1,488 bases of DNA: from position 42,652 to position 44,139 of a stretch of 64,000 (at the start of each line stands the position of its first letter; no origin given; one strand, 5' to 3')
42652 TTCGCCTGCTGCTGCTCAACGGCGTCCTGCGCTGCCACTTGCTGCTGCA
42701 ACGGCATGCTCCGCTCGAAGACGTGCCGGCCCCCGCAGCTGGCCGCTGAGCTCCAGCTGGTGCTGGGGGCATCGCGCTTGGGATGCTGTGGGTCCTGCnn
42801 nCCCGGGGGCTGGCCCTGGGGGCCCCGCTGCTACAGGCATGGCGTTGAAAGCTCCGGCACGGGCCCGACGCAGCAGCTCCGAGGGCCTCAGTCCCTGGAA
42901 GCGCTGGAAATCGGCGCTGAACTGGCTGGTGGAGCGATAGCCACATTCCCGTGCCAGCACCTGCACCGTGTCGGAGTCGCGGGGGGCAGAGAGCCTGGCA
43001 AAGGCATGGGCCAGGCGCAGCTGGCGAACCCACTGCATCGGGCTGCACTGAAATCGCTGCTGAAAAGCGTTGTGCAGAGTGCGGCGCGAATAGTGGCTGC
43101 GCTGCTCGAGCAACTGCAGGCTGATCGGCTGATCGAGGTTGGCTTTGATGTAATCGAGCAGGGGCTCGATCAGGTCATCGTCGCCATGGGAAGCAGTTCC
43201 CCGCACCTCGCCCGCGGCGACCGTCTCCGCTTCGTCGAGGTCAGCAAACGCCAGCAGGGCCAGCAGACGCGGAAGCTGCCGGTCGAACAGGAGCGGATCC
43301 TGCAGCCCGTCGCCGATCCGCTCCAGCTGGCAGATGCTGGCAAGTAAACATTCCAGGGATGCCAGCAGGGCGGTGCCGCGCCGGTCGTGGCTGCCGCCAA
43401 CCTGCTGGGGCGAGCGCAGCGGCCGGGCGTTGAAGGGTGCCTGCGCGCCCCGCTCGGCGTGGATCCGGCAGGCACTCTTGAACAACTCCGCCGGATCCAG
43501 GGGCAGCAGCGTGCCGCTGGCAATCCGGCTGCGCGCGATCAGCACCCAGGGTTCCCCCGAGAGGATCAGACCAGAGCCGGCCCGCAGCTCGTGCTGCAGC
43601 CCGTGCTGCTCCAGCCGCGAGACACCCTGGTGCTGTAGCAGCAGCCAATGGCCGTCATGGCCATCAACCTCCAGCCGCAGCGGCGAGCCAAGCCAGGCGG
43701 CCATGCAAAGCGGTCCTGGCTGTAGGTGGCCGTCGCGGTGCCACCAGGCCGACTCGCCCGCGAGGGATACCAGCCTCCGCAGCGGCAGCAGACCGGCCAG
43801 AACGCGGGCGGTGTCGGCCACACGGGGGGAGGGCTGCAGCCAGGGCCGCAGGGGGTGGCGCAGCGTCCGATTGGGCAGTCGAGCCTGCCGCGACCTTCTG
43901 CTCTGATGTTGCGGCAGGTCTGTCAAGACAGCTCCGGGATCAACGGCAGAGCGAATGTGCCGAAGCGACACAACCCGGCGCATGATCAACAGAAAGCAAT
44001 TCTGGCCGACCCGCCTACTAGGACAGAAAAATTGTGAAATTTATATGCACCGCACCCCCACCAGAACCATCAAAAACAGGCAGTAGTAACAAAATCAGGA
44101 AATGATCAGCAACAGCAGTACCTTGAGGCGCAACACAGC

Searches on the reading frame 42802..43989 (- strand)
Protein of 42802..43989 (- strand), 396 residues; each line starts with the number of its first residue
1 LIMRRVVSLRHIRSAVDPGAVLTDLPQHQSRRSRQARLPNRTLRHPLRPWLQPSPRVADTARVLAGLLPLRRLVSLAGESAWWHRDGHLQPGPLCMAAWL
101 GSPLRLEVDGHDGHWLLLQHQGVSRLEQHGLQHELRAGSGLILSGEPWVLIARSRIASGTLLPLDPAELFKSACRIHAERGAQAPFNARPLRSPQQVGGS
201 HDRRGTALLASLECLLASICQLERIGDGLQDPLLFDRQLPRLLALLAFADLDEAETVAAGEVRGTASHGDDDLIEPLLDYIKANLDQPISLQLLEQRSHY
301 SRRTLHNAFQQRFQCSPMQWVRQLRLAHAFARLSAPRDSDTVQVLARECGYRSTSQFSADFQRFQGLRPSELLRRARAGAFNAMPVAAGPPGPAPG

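Call 40: search_protein_families(library=ncbifam, proteins=[window:42802-43989:-], max_evalue=0.00001)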
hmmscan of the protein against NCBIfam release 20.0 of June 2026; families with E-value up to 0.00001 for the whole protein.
window:42802-43989:- (396 aa): 17 families
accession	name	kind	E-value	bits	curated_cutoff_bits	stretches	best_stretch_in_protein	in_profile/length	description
NF041686.2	ant_diox_reg_AndR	equivalog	3.3e-19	69.7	350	1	100-375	65-320/321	anthranilate 1,2-dioxygenase regulatory protein AndR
NF007522.0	PRK10130.1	equivalog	1e-12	47.9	319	1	248-374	218-343/350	HTH-type transcriptional regulator EutR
NF006902.0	PRK09393.1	equivalog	4e-12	46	425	1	267-375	215-321/327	transcriptional regulator FtrA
NF010028.0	PRK13503.1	equivalog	7.4e-10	38.7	288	1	267-373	166-270/278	HTH-type transcriptional activator RhaS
NF052371.1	TransRegGbdRPseu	equivalog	9.8e-10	38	480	1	277-372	230-323/365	choline metabolism transcriptional regulator GbdR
NF010025.2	PRK13500.1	equivalog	1.6e-08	34.5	525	1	266-377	170-279/282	HTH-type transcriptional activator RhaR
NF007584.0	PRK10219.1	equivalog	3.1e-08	33.9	174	1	271-371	4-102/107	superoxide response transcriptional regulator SoxS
TIGR04094.1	adjacent_YSIRK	equivalog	1.2e-07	31.1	200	1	272-370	285-380/383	YSIRK-targeted surface antigen transcriptional regulator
NF010026.0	PRK13501.1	equivalog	1.3e-07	31.1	363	1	276-375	180-277/290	HTH-type transcriptional activator RhaR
NF007693.0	PRK10371.1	equivalog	1.5e-07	30.9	253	1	272-372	198-296/309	transcriptional regulator MelR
NF010027.0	PRK13502.1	equivalog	6.8e-07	29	384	1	271-371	175-273/282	HTH-type transcriptional activator RhaR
NF047455.1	TF_Staph_AryK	equivalog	7.8e-07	27.7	850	1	266-373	151-256/759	transcriptional regulator AryK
NF008564.0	PRK11511.1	equivalog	1.1e-06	28.8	202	1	273-369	10-104/127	MDR efflux pump AcrAB transcriptional activator MarA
NF040475.1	chlor_reg_RclR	equivalog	1.1e-06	28.3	400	1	288-378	193-281/284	reactive chlorine-specific transcriptional regulator RclR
NF007860.0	PRK10572.1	equivalog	1.4e-06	27.4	208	1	268-376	179-285/292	arabinose operon transcriptional regulator AraC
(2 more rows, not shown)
